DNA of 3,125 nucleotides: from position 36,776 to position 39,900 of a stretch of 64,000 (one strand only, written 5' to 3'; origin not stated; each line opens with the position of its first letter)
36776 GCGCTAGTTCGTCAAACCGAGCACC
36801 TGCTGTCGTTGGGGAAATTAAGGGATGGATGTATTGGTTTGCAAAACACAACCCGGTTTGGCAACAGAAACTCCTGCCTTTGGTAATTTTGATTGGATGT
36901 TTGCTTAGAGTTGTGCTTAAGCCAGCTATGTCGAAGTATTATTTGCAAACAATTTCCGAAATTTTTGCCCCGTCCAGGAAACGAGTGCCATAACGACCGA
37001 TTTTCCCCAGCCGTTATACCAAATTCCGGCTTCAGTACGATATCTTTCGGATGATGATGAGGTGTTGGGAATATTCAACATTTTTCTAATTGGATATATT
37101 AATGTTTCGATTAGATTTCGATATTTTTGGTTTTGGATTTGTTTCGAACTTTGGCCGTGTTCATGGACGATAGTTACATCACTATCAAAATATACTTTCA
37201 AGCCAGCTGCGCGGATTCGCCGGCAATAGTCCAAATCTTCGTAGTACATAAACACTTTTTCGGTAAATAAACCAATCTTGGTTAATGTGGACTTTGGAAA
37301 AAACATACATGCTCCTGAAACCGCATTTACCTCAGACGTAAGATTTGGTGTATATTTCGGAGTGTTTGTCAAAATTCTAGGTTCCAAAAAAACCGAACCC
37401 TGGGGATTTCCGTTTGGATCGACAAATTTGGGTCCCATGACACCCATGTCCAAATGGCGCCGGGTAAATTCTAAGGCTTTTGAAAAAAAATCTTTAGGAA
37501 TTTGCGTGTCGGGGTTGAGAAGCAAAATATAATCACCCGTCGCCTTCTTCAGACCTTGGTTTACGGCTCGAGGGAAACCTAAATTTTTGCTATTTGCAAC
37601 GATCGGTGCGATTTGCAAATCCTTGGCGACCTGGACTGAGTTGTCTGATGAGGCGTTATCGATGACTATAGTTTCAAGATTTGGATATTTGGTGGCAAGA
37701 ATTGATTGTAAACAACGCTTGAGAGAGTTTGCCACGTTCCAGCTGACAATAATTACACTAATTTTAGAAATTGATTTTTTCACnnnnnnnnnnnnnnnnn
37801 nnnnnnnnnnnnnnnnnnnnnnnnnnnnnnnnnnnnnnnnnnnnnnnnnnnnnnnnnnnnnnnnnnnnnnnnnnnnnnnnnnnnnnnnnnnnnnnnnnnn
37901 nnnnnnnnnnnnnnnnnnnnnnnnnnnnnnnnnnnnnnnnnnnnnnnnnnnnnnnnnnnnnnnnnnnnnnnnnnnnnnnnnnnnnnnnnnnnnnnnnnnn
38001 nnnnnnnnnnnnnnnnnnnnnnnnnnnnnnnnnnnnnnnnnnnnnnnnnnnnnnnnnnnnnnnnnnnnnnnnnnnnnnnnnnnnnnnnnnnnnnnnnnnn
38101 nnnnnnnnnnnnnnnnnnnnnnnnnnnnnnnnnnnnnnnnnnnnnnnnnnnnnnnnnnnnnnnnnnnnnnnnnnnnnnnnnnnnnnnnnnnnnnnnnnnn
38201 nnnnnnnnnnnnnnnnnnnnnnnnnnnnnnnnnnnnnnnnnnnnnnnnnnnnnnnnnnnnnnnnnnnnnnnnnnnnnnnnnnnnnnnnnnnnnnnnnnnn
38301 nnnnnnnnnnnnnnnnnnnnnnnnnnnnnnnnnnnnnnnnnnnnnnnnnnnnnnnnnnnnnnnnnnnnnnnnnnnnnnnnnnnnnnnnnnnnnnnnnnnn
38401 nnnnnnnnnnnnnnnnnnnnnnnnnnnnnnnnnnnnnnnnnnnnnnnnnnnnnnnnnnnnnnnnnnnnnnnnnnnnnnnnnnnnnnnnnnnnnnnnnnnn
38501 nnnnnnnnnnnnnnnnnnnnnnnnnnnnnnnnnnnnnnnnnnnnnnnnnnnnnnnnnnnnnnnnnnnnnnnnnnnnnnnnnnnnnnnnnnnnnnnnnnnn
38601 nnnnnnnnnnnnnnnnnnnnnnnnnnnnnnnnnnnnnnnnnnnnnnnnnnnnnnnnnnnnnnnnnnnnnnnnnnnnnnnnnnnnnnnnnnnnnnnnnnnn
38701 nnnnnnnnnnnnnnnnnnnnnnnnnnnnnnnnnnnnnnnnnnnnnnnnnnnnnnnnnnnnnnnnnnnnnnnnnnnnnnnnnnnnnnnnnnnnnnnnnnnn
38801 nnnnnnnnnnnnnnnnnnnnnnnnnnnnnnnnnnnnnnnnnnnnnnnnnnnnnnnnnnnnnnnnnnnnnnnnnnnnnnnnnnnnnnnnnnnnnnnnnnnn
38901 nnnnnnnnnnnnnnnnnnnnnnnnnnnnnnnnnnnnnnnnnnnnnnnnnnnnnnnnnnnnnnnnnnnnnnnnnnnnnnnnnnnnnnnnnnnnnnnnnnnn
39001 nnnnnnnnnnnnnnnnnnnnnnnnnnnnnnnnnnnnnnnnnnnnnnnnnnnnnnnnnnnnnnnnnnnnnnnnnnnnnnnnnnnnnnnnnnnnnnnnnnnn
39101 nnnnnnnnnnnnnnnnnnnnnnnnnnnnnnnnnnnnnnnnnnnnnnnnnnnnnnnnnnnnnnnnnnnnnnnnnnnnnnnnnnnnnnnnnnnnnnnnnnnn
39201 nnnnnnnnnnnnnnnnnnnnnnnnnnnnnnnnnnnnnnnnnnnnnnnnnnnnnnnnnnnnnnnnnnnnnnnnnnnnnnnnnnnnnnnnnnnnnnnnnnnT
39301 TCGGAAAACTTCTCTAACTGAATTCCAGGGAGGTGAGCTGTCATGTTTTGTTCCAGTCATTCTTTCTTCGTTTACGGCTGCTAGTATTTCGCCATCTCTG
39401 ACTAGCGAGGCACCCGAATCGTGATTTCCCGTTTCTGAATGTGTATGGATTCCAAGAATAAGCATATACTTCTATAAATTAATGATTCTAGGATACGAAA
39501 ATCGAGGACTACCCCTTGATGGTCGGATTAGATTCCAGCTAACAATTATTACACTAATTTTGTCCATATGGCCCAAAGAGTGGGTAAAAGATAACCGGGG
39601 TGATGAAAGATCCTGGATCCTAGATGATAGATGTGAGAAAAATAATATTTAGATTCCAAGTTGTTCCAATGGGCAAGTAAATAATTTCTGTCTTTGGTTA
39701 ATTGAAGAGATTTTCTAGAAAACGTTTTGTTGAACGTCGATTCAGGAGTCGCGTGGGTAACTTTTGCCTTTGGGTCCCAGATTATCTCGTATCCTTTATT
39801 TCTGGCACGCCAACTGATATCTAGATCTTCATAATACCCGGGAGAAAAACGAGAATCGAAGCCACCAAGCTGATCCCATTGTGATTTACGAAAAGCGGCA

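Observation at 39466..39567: About 30-nt remnant of a GT2 gene start duplicated upstream of the carbamoyltransferase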

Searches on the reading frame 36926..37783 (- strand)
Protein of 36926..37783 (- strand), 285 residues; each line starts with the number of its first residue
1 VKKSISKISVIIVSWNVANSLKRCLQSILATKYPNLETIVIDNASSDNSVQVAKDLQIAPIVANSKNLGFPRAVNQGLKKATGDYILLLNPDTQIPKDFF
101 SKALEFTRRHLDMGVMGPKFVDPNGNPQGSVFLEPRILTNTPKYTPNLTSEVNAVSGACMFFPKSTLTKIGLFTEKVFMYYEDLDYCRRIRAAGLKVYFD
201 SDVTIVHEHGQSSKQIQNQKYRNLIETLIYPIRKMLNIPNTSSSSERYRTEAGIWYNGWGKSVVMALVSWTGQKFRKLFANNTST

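Call 7: search_protein_families(library=pfam, proteins=[window:36926-37783:-])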
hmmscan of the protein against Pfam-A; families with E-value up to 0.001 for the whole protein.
window:36926-37783:- (285 aa): 5 families
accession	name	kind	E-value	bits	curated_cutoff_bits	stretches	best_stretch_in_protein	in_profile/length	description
PF00535.33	Glycos_transf_2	-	1.5e-27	97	23.3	1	9-165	1-162/168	Glycosyl transferase family 2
PF13641.12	Glyco_tranf_2_3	-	6.3e-24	85.7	27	1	8-222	3-226/230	Glycosyltransferase like family 2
PF13632.12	Glyco_trans_2_3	-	9.8e-08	32.5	27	1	85-222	1-138/198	Glycosyl transferase family group 2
PF13506.12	Glyco_transf_21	-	8.6e-07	29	21.7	1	74-216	22-165/174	Glycosyl transferase family 21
PF10111.15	Glyco_tranf_2_2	-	3.9e-06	27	27.3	1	29-106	21-105/276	Glycosyltransferase like family 2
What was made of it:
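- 36926..37783 (-): GT2-B, an intact family-2 glycosyltransferase of 285 aa. It is the gene that formerly started at 39567. Pfam PF00535 at 1.5e-27 (call 7).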

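Call 10: find_encoding_contigs(protein=window:36926-37783:-, flank=6000, max_places=10)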
Protein window:36926-37783:- (285 aa): no gene with exactly this product is on record in the collection.
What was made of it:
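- Tried and rejected: The GT2-B look-up found nothing on record (call 10).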

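Call 33: find_homologous_proteins(query=window:36926-37783:-, max_evalue=1e-40)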
Query window:36926-37783:- (285 aa): 153 proteins with E <= 1e-40 among 1661 candidates; the best 120 are listed.
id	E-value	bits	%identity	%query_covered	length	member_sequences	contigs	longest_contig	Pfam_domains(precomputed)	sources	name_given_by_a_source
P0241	6.3e-188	641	100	100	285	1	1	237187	PF13632.13,PF10111.15,PF13641.13,PF00535.33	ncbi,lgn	-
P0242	2.0e-118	413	62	96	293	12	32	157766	PF13632.13,PF10111.15,PF13641.13,PF00535.33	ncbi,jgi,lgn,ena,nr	ncbi:hypothetical protein A3D85_03480 [Candidatus Amesbacteria bacterium RIFCSPHIGHO2_02_FULL_47_9]|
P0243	4.4e-108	379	61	99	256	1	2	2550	PF13632.13,PF10111.15,PF13506.14,PF13641.13,PF00535.33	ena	-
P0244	1.2e-106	374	58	96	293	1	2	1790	PF13632.13,PF10111.15,PF13641.13,PF00535.33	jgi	jgi:O-antigen biosynthesis protein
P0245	3.7e-104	366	61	100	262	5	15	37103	PF13632.13,PF13506.14,PF13641.13,PF00535.33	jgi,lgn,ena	-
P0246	4.9e-102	359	59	98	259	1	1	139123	PF13632.13,PF13641.13,PF00535.33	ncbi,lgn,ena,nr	ncbi:MAG: glycosyltransferase [Microgenomates group bacterium Gr01-1014_16]|nr:MAG: glycosyltransfer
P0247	1.8e-101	357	58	96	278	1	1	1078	PF13632.13,PF13641.13,PF00535.33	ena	-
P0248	3.9e-101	356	56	95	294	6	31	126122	PF13506.14,PF13641.13,PF00535.33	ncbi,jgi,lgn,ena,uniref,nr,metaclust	ncbi:hypothetical protein A3C34_03170 [Candidatus Amesbacteria bacterium RIFCSPHIGHO2_02_FULL_48_21]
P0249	4.2e-100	353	57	95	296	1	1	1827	PF13712.13,PF13632.13,PF10111.15,PF13641.13,PF00535.33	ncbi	-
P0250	8.8e-100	352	59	96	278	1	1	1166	PF13632.13,PF13641.13,PF00535.33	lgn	-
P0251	1.1e-99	351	57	96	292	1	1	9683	PF13632.13,PF13641.13,PF00535.33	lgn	-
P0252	1.4e-99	351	60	96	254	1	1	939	PF13632.13,PF13641.13,PF00535.33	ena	-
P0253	1.7e-99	351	59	99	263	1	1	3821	PF13632.13,PF10111.15,PF13641.13,PF00535.33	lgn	-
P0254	8.0e-99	349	56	96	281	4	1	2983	PF13632.13,PF13641.13,PF00535.33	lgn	-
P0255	9.4e-99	348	55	96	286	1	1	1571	PF13632.13,PF13641.13,PF00535.33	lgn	-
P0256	1.2e-98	348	57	96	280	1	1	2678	PF13632.13,PF13641.13,PF00535.33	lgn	-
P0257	7.9e-98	345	54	97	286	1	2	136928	PF13632.13,PF13641.13,PF00535.33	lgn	-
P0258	1.0e-97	345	57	96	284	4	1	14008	PF13632.13,PF13641.13,PF00535.33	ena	-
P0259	2.4e-97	344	55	97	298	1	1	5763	PF13632.13,PF13641.13,PF00535.33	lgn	-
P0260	1.0e-96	342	57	95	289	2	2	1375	PF13632.13,PF10111.15,PF13641.13,PF00535.33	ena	-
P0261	3.7e-96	340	56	96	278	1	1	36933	PF13632.13,PF13641.13,PF00535.33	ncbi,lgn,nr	ncbi:glycosyltransferase family 2 protein [Candidatus Amesbacteria bacterium]|nr:glycosyltransferase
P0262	4.9e-96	339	55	98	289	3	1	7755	PF13632.13,PF13641.13,PF00535.33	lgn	-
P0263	1.7e-94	334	54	95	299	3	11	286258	PF13641.13,PF00535.33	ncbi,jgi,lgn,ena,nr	ncbi:MAG: Glycosyl transferase family 2 [Candidatus Amesbacteria bacterium GW2011_GWB1_47_19]|nr:MAG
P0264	1.7e-94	334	57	94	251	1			PF13632.13,PF13641.13,PF00535.33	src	-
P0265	5.4e-94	333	58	98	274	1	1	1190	PF13632.13,PF13641.13,PF00535.33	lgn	-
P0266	7.7e-94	332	54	96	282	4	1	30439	PF13632.13,PF13641.13,PF00535.33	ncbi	ncbi:MAG: glycosyltransferase family 2 protein [Patescibacteria group bacterium]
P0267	1.6e-93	331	55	96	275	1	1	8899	PF13632.13,PF13641.13,PF00535.33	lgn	-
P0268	2.1e-93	331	56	94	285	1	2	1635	PF13632.13,PF13641.13,PF00535.33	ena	-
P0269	3.0e-93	330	53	98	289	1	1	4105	PF13632.13,PF13641.13,PF00535.33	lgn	-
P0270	5.0e-93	330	57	95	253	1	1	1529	PF13632.13,PF10111.15,PF13641.13,PF00535.33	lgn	-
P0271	2.0e-91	324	56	98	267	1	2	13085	PF13632.13,PF10111.15,PF13641.13,PF00535.33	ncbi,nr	ncbi:glycosyltransferase family 2 protein [Candidatus Amesbacteria bacterium]|nr:glycosyltransferase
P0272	1.8e-90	321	55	96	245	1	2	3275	PF13632.13,PF13641.13,PF00535.33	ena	-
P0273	2.2e-90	321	54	95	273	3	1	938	PF13632.13,PF13641.13,PF00535.33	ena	-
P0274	2.6e-90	321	57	95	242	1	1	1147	PF13641.13,PF00535.33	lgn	-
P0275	3.9e-89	317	54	96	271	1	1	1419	PF13632.13,PF13641.13,PF00535.33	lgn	-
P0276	7.6e-89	316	53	96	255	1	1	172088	PF13632.13,PF10111.15,PF13506.14,PF13641.13,PF00535.33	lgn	-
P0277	9.3e-86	306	54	98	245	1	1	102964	PF13632.13,PF13641.13,PF00535.33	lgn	-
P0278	5.7e-85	303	52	96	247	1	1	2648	PF13632.13,PF13641.13,PF00535.33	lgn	-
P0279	2.9e-84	301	54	95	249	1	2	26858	PF13632.13,PF13641.13,PF00535.33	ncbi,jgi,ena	-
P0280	3.7e-84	301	65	74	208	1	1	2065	PF13632.13,PF13641.13,PF00535.33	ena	-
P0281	9.5e-84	299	52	97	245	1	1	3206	PF13632.13,PF13641.13,PF00535.33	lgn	-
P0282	1.1e-82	296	52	96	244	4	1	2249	PF13632.13,PF13641.13,PF00535.33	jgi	-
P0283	1.3e-82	295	52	96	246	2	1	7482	PF13632.13,PF13641.13,PF00535.33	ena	-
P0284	4.6e-82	294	52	96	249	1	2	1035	PF13632.13,PF13641.13,PF00535.33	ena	-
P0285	1.9e-81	292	53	95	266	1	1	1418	PF13632.13,PF13506.14,PF13641.13,PF00535.33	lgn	-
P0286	4.4e-81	290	51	94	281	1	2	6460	PF13641.13,PF00535.33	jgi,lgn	jgi:GT2 family glycosyltransferase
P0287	4.4e-81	290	52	96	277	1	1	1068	PF13632.13,PF10111.15,PF13641.13,PF00535.33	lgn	-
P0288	4.5e-81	290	51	94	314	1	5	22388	PF10111.15,PF13641.13,PF00535.33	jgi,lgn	jgi:GT2 family glycosyltransferase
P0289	1.5e-80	289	52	97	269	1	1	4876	PF13632.13,PF13641.13,PF00535.33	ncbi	-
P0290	4.5e-80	287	52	95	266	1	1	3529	PF13712.13,PF13632.13,PF10111.15,PF13506.14,PF13641.13,PF00535.33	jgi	jgi:GT2 family glycosyltransferase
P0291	6.2e-80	287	51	96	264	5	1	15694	PF13632.13,PF13641.13,PF00535.33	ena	-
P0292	6.3e-80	287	51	95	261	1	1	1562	PF13632.13,PF13641.13,PF00535.33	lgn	-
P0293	1.7e-79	285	52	95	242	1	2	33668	PF13632.13,PF13641.13,PF00535.33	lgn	-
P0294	2.1e-79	285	49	96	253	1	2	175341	PF13632.13,PF10111.15,PF13506.14,PF13641.13,PF00535.33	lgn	-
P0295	3.3e-79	284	49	96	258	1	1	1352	PF13632.13,PF13641.13,PF00535.33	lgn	-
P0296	6.8e-79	283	52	97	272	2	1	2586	PF13632.13,PF10111.15,PF13506.14,PF13641.13,PF00535.33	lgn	-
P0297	7.6e-79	283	50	98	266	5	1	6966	PF13712.13,PF13632.13,PF13641.13,PF00535.33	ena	-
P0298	8.3e-79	283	49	97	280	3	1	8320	PF13632.13,PF13641.13,PF00535.33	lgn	-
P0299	1.1e-78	283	53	95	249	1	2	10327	PF13632.13,PF13641.13,PF00535.33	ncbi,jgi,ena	-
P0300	1.1e-78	282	52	95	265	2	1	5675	PF13632.13,PF10111.15,PF13641.13,PF00535.33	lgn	-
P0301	2.1e-78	282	50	96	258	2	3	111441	PF13632.13,PF13641.13,PF00535.33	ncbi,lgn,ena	ncbi:MAG: glycosyltransferase family 2 protein [Patescibacteria group bacterium]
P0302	2.9e-78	281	51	95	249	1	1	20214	PF13632.13,PF13641.13,PF00535.33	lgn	-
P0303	3.2e-78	281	51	98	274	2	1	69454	PF13632.13,PF10111.15,PF13641.13,PF00535.33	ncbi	-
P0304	3.7e-78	281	52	97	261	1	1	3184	PF13632.13,PF13641.13,PF00535.33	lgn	-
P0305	9.0e-78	280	52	95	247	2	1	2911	PF13632.13,PF13641.13,PF00535.33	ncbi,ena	-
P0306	9.1e-78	280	50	92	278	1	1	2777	PF13632.13,PF10111.15,PF13641.13,PF00535.33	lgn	-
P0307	1.3e-77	279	50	98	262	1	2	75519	PF13632.13,PF13641.13,PF00535.33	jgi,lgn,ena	-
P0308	1.8e-77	279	51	96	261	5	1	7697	PF13632.13,PF13641.13,PF00535.33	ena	-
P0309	5.4e-77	277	51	95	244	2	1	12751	PF13632.13,PF13641.13,PF00535.33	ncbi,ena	-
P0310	5.6e-77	277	51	95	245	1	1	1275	PF13632.13,PF13641.13,PF00535.33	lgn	-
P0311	5.8e-77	277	48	95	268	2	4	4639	PF13632.13,PF13641.13,PF00535.33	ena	-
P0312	1.3e-76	276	48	95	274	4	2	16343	PF13632.13,PF13641.13,PF00535.33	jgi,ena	-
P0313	1.9e-76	275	48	97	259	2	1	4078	PF13712.13,PF13632.13,PF13641.13,PF00535.33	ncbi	-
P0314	1.9e-76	275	49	97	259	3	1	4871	PF13632.13,PF13641.13,PF00535.33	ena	-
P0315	1.9e-76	275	51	96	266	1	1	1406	PF13632.13,PF13641.13,PF00535.33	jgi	jgi:GT2 family glycosyltransferase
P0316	2.1e-76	275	48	98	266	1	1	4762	PF13632.13,PF13641.13,PF00535.33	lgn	-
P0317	2.1e-76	275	51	95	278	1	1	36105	PF13641.13,PF00535.33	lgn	-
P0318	2.9e-76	275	50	95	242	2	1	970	PF13632.13,PF13641.13,PF00535.33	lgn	-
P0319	3.1e-76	275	49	96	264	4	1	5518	PF13641.13,PF00535.33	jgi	jgi:GT2 family glycosyltransferase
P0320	3.7e-76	274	49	98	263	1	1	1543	PF13712.13,PF13632.13,PF13641.13,PF00535.33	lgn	-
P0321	6.7e-76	273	48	96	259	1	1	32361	PF13632.13,PF13641.13,PF00535.33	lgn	-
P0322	6.7e-76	273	50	95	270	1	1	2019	PF13632.13,PF10111.15,PF13641.13,PF00535.33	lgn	-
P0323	1.0e-75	273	50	96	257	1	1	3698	PF13632.13,PF13641.13,PF00535.33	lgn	-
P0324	1.0e-75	273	50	97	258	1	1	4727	PF13632.13,PF13641.13,PF00535.33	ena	-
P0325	1.2e-75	273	50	96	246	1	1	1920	PF13632.13,PF13641.13,PF00535.33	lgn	-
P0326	2.2e-75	272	49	96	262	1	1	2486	PF13632.13,PF13641.13,PF00535.33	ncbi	-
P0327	2.6e-75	271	48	96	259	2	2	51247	PF13632.13,PF13641.13,PF00535.33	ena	-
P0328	6.5e-75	270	53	91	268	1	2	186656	PF13632.13,PF13641.13,PF00535.33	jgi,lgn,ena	jgi:GT2 family glycosyltransferase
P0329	6.6e-75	270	48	94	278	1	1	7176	PF10111.15,PF13641.13,PF00535.33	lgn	-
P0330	1.5e-74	269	48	94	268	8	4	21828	PF13632.13,PF10111.15,PF13506.14,PF13641.13,PF00535.33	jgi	-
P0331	4.7e-74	267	48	96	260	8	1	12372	PF13632.13,PF13641.13,PF00535.33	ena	-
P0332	5.6e-74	267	49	96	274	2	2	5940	PF13632.13,PF13641.13,PF00535.33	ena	-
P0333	5.7e-74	267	48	96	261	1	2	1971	PF13632.13,PF13641.13,PF00535.33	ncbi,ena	-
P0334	1.1e-73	266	57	73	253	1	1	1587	PF13641.13,PF00535.33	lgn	-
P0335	1.2e-73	266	47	95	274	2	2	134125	PF13632.13,PF13641.13,PF00535.33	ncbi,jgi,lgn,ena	jgi:hypothetical protein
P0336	1.2e-73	266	47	96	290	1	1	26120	PF13641.13,PF00535.33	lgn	-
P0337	1.9e-73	265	49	96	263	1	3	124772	PF13632.13,PF13641.13,PF00535.33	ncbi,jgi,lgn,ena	-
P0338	2.8e-73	265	48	96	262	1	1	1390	PF13632.13,PF10111.15,PF13641.13,PF00535.33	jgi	jgi:GT2 family glycosyltransferase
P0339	3.6e-73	264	49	97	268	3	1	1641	PF13712.13,PF13632.13,PF13641.13,PF00535.33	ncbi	-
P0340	8.5e-73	263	51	95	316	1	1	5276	PF13632.13,PF13641.13,PF00535.33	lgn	-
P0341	2.1e-72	262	48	94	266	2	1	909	PF13632.13,PF13641.13,PF00535.33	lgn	-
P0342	6.8e-72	260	45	95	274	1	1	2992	PF13632.13,PF13641.13,PF00535.33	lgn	-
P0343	8.6e-72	260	47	95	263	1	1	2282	PF13632.13,PF13641.13,PF00535.33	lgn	-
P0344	2.1e-71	259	48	96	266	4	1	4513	PF13712.13,PF13632.13,PF13641.13,PF00535.33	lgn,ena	-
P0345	2.6e-71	258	45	94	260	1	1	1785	PF13632.13,PF13641.13,PF00535.33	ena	-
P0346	4.9e-71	257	47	93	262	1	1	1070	PF13632.13,PF13641.13,PF00535.33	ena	-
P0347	7.2e-71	257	46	94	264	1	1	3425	PF13632.13,PF13641.13,PF00535.33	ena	-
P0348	7.9e-71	257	46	94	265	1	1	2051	PF13506.14,PF13641.13,PF00535.33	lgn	-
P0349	1.4e-70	256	46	97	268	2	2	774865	PF13632.13,PF13641.13,PF00535.33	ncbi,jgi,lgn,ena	-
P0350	2.1e-70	255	47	97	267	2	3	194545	PF13632.13,PF13641.13,PF00535.33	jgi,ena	-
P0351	5.4e-70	254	48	96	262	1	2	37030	PF13712.13,PF13632.13,PF13641.13,PF00535.33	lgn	-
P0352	2.2e-69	252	44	94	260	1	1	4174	PF13632.13,PF13641.13,PF00535.33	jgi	jgi:hypothetical protein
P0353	3.3e-69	251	46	96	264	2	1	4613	PF13632.13,PF13641.13,PF00535.33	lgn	-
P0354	6.4e-69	251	48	96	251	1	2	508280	PF13632.13,PF13641.13,PF00535.33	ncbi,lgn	-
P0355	6.5e-69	250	46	95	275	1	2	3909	PF13632.13,PF10111.15,PF13641.13,PF00535.33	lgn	-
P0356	1.0e-68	250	46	95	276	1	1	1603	PF13632.13,PF10111.15,PF13506.14,PF13641.13,PF00535.33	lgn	-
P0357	1.3e-68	250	46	93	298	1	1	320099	PF13632.13,PF10111.15,PF13641.13,PF00535.33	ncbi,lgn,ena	-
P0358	1.8e-68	249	46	96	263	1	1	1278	PF13632.13,PF13641.13,PF00535.33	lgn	-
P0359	2.3e-68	249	48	96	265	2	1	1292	PF13632.13,PF13641.13,PF00535.33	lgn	-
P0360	3.1e-68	248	47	96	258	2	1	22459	PF13632.13,PF13641.13,PF00535.33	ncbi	-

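Call 48: search_protein_families(library=ncbifam, proteins=[window:36926-37783:-], max_evalue=0.00001)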
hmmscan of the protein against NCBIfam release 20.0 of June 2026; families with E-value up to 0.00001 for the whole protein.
window:36926-37783:- (285 aa): 16 families
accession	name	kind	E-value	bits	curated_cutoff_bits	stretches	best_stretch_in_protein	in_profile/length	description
TIGR01556.1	rhamnosyltran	subfamily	2.1e-22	79.7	200.55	1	25-226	11-219/281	rhamnosyltransferase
TIGR04283.1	glyco_like_mftF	equivalog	9.4e-18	64.6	182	1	8-204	1-183/221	TIGR04283 family arsenosugar biosynthesis glycosyltransferase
TIGR03937.1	PgaC_IcaA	equivalog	4.9e-17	62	422.3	1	3-201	42-244/407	poly-beta-1,6-N-acetyl-D-glucosamine synthase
NF007482.0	PRK10073.1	equivalog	6.6e-16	58.2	423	1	1-113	1-117/334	glycosyltransferase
NF041875.1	EPS_EpsD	equivalog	1.5e-15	57.4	370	1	8-213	1-212/325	exopolysaccharide biosynthesis glycosyltransferase EpsD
NF038299.1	EPS_HpsN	equivalog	3.5e-15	55.8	425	1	7-122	2-121/317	hormogonium polysaccharide biosynthesis glycosyltransferase HpsN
NF053739.1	GlytfEpsEBac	equivalog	2.8e-12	46.2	450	1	7-238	2-233/265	glycosyltransferase EpsE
TIGR03965.1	mycofact_glyco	equivalog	4.3e-12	45.7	280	1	4-215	72-288/467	mycofactocin biosynthesis glycosyltransferase MftF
NF047683.1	TeichurnBiosyTuaG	equivalog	4.5e-12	46.1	400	1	1-137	1-142/252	teichuronic acid biosynthesis protein TuaG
NF038302.1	EPS_HpsE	equivalog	9.7e-10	37.9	300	1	7-118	2-122/307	hormogonium polysaccharide biosynthesis glycosyltransferase HpsE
TIGR03111.1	glyc2_xrt_Gpos1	hypoth_equivalog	1.2e-09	37.5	363.95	1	4-102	47-151/439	TIGR03111 family XrtG-associated glycosyltransferase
NF050050.1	ProtGlycPglI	equivalog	3.5e-09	36.5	500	1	6-102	2-103/306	GalNAc(5)-diNAcBac-PP-undecaprenol beta-1,3-glucosyltransferase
NF045692.1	OglycostaseCruG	equivalog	1.3e-08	34.2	600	1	3-201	38-249/386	2'-O-glycosyltransferase CruG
NF007986.1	PRK10714.1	equivalog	4.5e-07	29.2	529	1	3-107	3-115/316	undecaprenyl-phosphate 4-deoxy-4-formamido-L-arabinose transferase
TIGR03469.1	HpnB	hypoth_equivalog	4.1e-06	26.1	379.25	0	3-56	41-95/386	hopene-associated glycosyltransferase HpnB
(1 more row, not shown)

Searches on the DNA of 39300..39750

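Call 47: search_rna_families(source=window, start=39300, end=39750, threshold=evalue, max_evalue=1)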
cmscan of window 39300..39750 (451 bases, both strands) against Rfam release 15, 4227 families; matches with E-value up to 1: 3.
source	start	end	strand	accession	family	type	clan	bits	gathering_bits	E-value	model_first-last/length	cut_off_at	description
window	39539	39647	+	RF02320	TtnuHACA13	Gene; snRNA; snoRNA; HACA-box;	-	20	100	0.46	1-134/134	no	Tetrahymena snoRNA TtnuHACA13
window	39598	39647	+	RF01141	sR18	Gene; snRNA; snoRNA; CD-box;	-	19.5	45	0.042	1-56/56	no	Small nucleolar RNA sR18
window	39457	39580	-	RF00015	U4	Gene; snRNA; splicing;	CL00007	14.9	46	0.45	1-138/138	no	U4 spliceosomal RNA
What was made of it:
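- On Conserved non-coding leader / regulatory RNA: Rfam matches are all far below gathering scores (call 47).
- No tRNA or known RNA was detected in the stretch scanned with Rfam, 39300..39750 (call 47).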
